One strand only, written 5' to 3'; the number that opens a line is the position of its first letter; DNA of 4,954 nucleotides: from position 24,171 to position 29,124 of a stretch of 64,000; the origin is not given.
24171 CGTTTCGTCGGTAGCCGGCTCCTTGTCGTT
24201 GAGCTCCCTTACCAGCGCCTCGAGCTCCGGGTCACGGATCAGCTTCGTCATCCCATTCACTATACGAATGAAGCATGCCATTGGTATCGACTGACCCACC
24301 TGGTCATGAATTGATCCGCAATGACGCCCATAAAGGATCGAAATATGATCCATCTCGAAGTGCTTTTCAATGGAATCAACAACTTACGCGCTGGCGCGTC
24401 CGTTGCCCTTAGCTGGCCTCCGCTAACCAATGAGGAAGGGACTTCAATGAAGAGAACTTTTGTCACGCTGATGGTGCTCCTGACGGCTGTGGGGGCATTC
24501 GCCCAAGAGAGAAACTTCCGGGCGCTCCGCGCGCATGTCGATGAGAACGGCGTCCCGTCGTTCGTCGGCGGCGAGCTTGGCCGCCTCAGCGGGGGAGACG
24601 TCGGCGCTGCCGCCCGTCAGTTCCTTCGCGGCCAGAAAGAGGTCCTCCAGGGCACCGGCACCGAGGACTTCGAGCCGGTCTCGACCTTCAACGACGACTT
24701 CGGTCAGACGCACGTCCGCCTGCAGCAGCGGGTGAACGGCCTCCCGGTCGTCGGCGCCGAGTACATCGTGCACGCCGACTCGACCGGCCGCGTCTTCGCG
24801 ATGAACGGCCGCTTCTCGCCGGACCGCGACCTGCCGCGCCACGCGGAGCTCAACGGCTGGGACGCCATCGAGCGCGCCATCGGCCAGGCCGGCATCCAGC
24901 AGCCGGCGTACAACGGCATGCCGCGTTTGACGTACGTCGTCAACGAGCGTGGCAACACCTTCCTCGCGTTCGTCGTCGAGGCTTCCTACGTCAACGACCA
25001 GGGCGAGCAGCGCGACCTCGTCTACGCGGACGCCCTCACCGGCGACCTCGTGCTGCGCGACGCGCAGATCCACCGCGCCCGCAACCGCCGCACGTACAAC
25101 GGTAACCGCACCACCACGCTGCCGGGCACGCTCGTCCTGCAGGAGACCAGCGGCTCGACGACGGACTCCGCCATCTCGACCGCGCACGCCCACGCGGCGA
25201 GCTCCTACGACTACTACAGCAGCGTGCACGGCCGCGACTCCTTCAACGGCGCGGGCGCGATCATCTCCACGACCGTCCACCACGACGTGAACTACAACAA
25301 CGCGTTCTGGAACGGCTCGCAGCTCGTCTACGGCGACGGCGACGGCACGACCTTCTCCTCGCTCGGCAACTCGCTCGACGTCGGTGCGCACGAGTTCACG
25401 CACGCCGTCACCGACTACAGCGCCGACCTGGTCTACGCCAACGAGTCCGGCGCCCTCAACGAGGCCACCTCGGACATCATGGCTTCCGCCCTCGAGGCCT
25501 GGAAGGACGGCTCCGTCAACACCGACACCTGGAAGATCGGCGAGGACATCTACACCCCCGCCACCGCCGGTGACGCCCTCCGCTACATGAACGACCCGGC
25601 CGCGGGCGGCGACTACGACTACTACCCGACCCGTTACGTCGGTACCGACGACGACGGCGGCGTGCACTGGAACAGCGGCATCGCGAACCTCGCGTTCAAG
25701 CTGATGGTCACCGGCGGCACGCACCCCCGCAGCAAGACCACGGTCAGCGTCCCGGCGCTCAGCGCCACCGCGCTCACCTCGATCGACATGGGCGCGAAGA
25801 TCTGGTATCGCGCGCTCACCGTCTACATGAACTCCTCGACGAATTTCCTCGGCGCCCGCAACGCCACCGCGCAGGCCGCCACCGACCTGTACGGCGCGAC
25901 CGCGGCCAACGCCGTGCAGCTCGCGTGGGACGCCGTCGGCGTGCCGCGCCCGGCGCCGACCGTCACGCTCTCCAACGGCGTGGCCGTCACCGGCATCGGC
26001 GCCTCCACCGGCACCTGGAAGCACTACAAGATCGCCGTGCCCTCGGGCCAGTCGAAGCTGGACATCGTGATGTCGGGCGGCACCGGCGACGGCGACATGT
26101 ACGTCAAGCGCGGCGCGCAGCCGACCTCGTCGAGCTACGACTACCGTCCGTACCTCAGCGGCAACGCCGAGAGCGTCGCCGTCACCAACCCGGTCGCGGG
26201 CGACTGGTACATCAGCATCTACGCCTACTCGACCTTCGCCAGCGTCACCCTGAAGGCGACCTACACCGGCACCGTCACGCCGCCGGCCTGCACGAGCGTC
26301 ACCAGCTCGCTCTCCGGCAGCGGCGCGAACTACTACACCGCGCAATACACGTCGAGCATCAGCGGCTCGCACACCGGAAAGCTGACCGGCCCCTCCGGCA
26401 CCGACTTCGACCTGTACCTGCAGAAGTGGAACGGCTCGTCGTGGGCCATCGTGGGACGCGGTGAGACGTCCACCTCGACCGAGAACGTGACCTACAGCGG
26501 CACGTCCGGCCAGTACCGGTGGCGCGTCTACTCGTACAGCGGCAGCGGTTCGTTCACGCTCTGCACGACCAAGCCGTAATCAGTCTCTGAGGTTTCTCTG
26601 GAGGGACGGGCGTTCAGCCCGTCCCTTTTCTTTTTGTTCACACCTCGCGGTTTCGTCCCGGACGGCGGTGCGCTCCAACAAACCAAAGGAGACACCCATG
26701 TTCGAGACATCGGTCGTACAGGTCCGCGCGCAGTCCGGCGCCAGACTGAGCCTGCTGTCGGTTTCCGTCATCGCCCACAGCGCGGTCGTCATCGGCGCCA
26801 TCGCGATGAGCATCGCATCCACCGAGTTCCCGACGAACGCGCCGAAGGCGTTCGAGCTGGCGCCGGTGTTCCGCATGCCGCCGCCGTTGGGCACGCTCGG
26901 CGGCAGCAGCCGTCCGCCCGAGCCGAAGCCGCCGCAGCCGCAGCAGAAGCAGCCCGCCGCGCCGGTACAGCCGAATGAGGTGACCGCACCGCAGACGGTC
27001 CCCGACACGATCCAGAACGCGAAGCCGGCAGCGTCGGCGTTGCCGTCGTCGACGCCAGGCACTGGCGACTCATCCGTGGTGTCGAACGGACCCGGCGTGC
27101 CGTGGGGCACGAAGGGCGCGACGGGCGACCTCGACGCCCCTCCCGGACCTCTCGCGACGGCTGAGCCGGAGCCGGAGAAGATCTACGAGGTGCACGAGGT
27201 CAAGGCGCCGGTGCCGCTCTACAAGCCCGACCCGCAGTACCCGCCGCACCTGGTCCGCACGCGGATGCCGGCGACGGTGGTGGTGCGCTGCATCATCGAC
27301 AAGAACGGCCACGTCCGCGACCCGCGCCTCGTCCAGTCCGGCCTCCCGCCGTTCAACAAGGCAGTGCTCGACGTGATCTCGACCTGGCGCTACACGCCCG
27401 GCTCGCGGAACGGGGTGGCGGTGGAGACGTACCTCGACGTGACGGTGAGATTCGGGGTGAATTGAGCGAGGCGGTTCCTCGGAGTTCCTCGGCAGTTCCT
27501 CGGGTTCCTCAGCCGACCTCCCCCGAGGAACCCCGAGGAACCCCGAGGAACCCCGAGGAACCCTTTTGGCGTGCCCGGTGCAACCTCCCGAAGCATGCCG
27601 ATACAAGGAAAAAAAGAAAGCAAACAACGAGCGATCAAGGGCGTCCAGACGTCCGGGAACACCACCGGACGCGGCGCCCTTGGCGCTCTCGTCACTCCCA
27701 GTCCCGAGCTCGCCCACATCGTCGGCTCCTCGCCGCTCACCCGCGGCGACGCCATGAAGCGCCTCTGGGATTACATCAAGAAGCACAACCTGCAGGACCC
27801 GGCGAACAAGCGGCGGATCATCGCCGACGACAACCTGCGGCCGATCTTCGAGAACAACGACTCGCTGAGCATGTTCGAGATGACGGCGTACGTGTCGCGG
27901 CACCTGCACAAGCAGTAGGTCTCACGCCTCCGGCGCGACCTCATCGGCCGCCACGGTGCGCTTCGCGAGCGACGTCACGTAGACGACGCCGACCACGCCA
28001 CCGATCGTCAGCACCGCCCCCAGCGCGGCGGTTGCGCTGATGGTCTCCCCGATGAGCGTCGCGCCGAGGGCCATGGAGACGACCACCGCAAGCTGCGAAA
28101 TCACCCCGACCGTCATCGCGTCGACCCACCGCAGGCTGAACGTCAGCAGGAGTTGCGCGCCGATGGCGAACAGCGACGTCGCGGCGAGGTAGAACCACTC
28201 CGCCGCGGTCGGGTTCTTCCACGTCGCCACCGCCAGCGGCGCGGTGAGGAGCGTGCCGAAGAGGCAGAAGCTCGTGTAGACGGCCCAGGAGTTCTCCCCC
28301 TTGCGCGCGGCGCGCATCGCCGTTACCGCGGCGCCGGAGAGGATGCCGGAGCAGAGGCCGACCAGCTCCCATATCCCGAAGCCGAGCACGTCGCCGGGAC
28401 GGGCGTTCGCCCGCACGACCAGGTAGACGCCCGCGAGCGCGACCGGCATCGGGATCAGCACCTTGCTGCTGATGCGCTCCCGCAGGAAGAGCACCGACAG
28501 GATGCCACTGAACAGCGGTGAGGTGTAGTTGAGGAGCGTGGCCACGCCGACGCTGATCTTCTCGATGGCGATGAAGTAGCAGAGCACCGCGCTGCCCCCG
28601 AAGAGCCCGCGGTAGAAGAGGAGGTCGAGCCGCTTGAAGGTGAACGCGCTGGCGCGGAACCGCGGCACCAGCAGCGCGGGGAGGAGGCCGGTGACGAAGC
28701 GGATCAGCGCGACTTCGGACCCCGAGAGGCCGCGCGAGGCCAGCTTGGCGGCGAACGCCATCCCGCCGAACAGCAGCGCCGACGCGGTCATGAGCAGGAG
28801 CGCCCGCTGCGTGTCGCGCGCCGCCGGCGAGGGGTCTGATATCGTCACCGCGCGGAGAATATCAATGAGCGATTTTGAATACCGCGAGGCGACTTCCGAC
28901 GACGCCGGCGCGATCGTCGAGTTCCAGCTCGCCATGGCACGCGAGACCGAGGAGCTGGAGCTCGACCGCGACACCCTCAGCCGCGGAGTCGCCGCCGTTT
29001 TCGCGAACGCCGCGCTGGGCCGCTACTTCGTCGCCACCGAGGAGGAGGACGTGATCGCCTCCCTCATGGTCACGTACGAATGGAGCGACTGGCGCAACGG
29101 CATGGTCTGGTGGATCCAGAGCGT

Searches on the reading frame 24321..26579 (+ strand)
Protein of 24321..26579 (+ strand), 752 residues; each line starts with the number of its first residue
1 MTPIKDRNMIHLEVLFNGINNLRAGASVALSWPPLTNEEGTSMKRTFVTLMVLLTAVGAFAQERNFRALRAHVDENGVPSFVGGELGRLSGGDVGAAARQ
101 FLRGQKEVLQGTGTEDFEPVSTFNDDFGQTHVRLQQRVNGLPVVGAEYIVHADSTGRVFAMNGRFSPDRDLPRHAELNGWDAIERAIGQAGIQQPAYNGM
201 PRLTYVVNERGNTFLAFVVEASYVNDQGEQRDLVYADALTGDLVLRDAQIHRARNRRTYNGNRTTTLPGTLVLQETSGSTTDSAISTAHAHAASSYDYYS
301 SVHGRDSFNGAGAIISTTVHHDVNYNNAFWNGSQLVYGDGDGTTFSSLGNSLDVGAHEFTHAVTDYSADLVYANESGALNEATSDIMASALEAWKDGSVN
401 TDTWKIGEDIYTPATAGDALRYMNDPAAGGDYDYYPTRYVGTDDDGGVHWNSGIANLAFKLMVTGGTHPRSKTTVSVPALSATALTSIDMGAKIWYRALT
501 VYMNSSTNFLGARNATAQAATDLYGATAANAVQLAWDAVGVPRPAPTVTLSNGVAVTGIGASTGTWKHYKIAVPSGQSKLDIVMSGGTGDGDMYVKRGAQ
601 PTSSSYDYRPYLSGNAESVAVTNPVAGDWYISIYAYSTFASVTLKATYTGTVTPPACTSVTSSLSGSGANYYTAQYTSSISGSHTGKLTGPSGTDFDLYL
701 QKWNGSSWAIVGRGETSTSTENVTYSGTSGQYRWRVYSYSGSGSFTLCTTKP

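Call 37: search_protein_families(library=pfam, proteins=[window:24321-26579:+], max_evalue=0.01)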
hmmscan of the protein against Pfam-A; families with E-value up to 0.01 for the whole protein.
window:24321-26579:+ (752 aa): 4 families
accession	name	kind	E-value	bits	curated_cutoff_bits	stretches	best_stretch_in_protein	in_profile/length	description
PF02868.21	Peptidase_M4_C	-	5.3e-46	157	24.4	1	368-541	1-165/165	Thermolysin metallopeptidase, alpha-helical domain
PF01447.24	Peptidase_M4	-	6.4e-30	104.9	22.4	1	241-365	21-145/145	Thermolysin metallopeptidase, catalytic domain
PF04151.21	PPC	-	6.1e-21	75.5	25.9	2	568-635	4-70/70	Bacterial pre-peptidase C-terminal domain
PF07504.19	FTP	-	8.7e-20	70.8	21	1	115-165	1-51/51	Fungalysin/Thermolysin Propeptide Motif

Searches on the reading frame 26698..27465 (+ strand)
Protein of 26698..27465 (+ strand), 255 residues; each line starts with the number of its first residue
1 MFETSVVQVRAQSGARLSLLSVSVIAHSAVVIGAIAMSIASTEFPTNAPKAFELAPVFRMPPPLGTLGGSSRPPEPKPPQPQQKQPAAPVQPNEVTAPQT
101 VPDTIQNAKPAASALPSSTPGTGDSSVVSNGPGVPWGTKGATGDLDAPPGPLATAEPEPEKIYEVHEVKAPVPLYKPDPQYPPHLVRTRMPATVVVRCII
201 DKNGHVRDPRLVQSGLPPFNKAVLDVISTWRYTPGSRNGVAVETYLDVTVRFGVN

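Call 37: search_protein_families(library=pfam, proteins=[window:26698-27465:+], max_evalue=0.01)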
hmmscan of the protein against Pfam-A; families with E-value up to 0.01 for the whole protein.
window:26698-27465:+ (255 aa): 1 family
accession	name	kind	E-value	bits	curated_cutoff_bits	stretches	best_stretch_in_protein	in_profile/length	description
PF03544.19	TonB_C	-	2.4e-14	54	24.6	1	178-252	2-77/79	Gram-negative bacterial TonB protein C-terminal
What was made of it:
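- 26698..27465 (+): TonB_C-domain gene immediately upstream of the focal hairpin. call 37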

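Call 38: find_encoding_contigs(protein=window:26698-27465:+, flank=2500, max_places=10)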
Protein window:26698-27465:+ (255 aa): 4 contigs read that carry it; 3 places shown.
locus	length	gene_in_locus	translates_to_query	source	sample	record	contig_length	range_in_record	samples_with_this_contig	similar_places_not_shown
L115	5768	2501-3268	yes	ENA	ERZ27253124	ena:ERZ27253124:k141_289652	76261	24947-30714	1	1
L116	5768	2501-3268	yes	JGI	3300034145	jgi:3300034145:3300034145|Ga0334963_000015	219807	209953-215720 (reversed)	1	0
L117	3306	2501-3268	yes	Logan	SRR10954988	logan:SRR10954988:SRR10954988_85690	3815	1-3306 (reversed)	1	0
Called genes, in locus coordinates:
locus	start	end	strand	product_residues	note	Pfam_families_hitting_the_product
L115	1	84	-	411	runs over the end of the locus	PF00437:T2SSE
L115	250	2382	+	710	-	PF07504:FTP, PF01447:Peptidase_M4, PF02868:Peptidase_M4_C, PF04151:PPC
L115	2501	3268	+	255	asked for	PF03544:TonB_C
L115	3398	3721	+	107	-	PF02201:SWIB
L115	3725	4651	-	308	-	PF00892:EamA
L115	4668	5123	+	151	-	PF00583:Acetyltransf_1, PF13508:Acetyltransf_7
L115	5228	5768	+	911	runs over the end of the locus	PF00675:Peptidase_M16, PF05193:Peptidase_M16_C, PF00675:Peptidase_M16 (weak), PF05193:Peptidase_M16_C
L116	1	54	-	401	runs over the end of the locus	PF00437:T2SSE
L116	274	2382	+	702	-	PF07504:FTP, PF01447:Peptidase_M4, PF02868:Peptidase_M4_C, PF04151:PPC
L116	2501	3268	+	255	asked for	PF03544:TonB_C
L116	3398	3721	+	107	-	PF02201:SWIB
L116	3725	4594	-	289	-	PF00892:EamA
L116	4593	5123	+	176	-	PF00583:Acetyltransf_1, PF13508:Acetyltransf_7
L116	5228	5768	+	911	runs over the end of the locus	PF00675:Peptidase_M16, PF05193:Peptidase_M16_C, PF00675:Peptidase_M16 (weak), PF05193:Peptidase_M16_C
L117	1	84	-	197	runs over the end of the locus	?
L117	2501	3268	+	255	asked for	PF03544:TonB_C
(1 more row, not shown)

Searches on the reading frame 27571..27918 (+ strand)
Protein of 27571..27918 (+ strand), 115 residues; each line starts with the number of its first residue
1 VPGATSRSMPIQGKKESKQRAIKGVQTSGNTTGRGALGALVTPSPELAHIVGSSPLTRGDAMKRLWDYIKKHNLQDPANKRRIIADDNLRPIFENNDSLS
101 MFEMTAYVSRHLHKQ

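Call 37: search_protein_families(library=pfam, proteins=[window:27571-27918:+], max_evalue=0.01)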
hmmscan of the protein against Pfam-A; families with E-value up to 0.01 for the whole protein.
window:27571-27918:+ (115 aa): 1 family
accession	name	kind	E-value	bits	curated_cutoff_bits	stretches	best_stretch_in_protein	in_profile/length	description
PF02201.23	SWIB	-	6.5e-29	99.9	25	1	41-112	3-74/74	SWIB/MDM2 domain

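Call 39: find_encoding_contigs(protein=window:27595-27918:+, flank=2500, max_places=10)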
Protein window:27595-27918:+ (107 aa): 3 contigs read that carry it; 2 places shown.
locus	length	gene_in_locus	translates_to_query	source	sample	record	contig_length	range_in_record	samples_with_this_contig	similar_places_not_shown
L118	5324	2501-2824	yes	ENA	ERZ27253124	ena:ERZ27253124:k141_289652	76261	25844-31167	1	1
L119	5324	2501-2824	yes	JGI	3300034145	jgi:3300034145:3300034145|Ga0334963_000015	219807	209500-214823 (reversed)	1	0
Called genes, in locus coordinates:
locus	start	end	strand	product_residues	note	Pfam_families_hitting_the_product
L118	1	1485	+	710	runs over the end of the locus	PF07504:FTP, PF01447:Peptidase_M4, PF02868:Peptidase_M4_C, PF04151:PPC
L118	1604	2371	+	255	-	PF03544:TonB_C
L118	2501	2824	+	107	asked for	PF02201:SWIB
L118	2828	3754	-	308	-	PF00892:EamA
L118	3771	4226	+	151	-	PF00583:Acetyltransf_1, PF13508:Acetyltransf_7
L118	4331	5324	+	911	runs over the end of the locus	PF00675:Peptidase_M16, PF05193:Peptidase_M16_C, PF00675:Peptidase_M16 (weak), PF05193:Peptidase_M16_C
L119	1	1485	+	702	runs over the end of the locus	PF07504:FTP, PF01447:Peptidase_M4, PF02868:Peptidase_M4_C, PF04151:PPC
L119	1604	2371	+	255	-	PF03544:TonB_C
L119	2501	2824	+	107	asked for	PF02201:SWIB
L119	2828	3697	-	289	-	PF00892:EamA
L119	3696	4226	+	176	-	PF00583:Acetyltransf_1, PF13508:Acetyltransf_7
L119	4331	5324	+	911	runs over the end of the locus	PF00675:Peptidase_M16, PF05193:Peptidase_M16_C, PF00675:Peptidase_M16 (weak), PF05193:Peptidase_M16_C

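Call 41: find_related_loci(query=window:27595-27918:+, collection=metagenome_contigs, flank=2500)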
Query window:27595-27918:+ (107 aa) in metagenome_contigs; peptide patterns used: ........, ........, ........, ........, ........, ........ (x = any residue, [..] = any of these).
520 stretches matched a pattern; 236 encode a relative of the query (tblastn E <= 1e-3); the best 80 are kept; 80 distinct loci.
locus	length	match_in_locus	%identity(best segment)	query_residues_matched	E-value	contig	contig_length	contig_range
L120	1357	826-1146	91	1-107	1e-69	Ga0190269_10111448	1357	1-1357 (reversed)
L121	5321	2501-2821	86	1-107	4e-62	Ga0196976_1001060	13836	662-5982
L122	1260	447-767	88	1-106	2e-64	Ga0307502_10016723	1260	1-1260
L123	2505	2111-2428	80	1-107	6e-57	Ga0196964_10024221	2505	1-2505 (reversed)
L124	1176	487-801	79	1-106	2e-58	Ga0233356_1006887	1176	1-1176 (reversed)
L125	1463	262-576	75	1-106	2e-54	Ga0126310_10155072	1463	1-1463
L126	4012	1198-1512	76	1-106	1e-52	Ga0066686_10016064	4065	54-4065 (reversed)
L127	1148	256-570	75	1-106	4e-54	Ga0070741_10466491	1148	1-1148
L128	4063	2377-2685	75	1-104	5e-51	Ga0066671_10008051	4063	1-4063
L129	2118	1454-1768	74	1-106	5e-50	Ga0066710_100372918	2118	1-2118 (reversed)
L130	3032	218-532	73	1-106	9e-50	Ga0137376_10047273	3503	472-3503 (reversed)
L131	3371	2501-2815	73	1-106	7e-50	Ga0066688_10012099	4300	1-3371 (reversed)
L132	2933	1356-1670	73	1-106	6e-50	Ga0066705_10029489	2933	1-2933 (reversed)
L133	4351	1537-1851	72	1-106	3e-48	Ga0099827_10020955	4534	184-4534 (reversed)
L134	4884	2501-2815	72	1-106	3e-48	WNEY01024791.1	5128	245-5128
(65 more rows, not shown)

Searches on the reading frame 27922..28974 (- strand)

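Call 37: search_protein_families(library=pfam, proteins=[window:27922-28974:-], max_evalue=0.01)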
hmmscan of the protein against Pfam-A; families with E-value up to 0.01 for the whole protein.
window:27922-28974:- (350 aa): 2 families
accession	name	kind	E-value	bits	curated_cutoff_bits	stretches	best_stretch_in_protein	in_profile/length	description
PF00892.27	EamA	-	8.1e-33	114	28.2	2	58-187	3-134/135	EamA-like transporter family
PF03151.22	TPT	-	0.00037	20.4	30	1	113-328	62-288/291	Triose-phosphate Transporter family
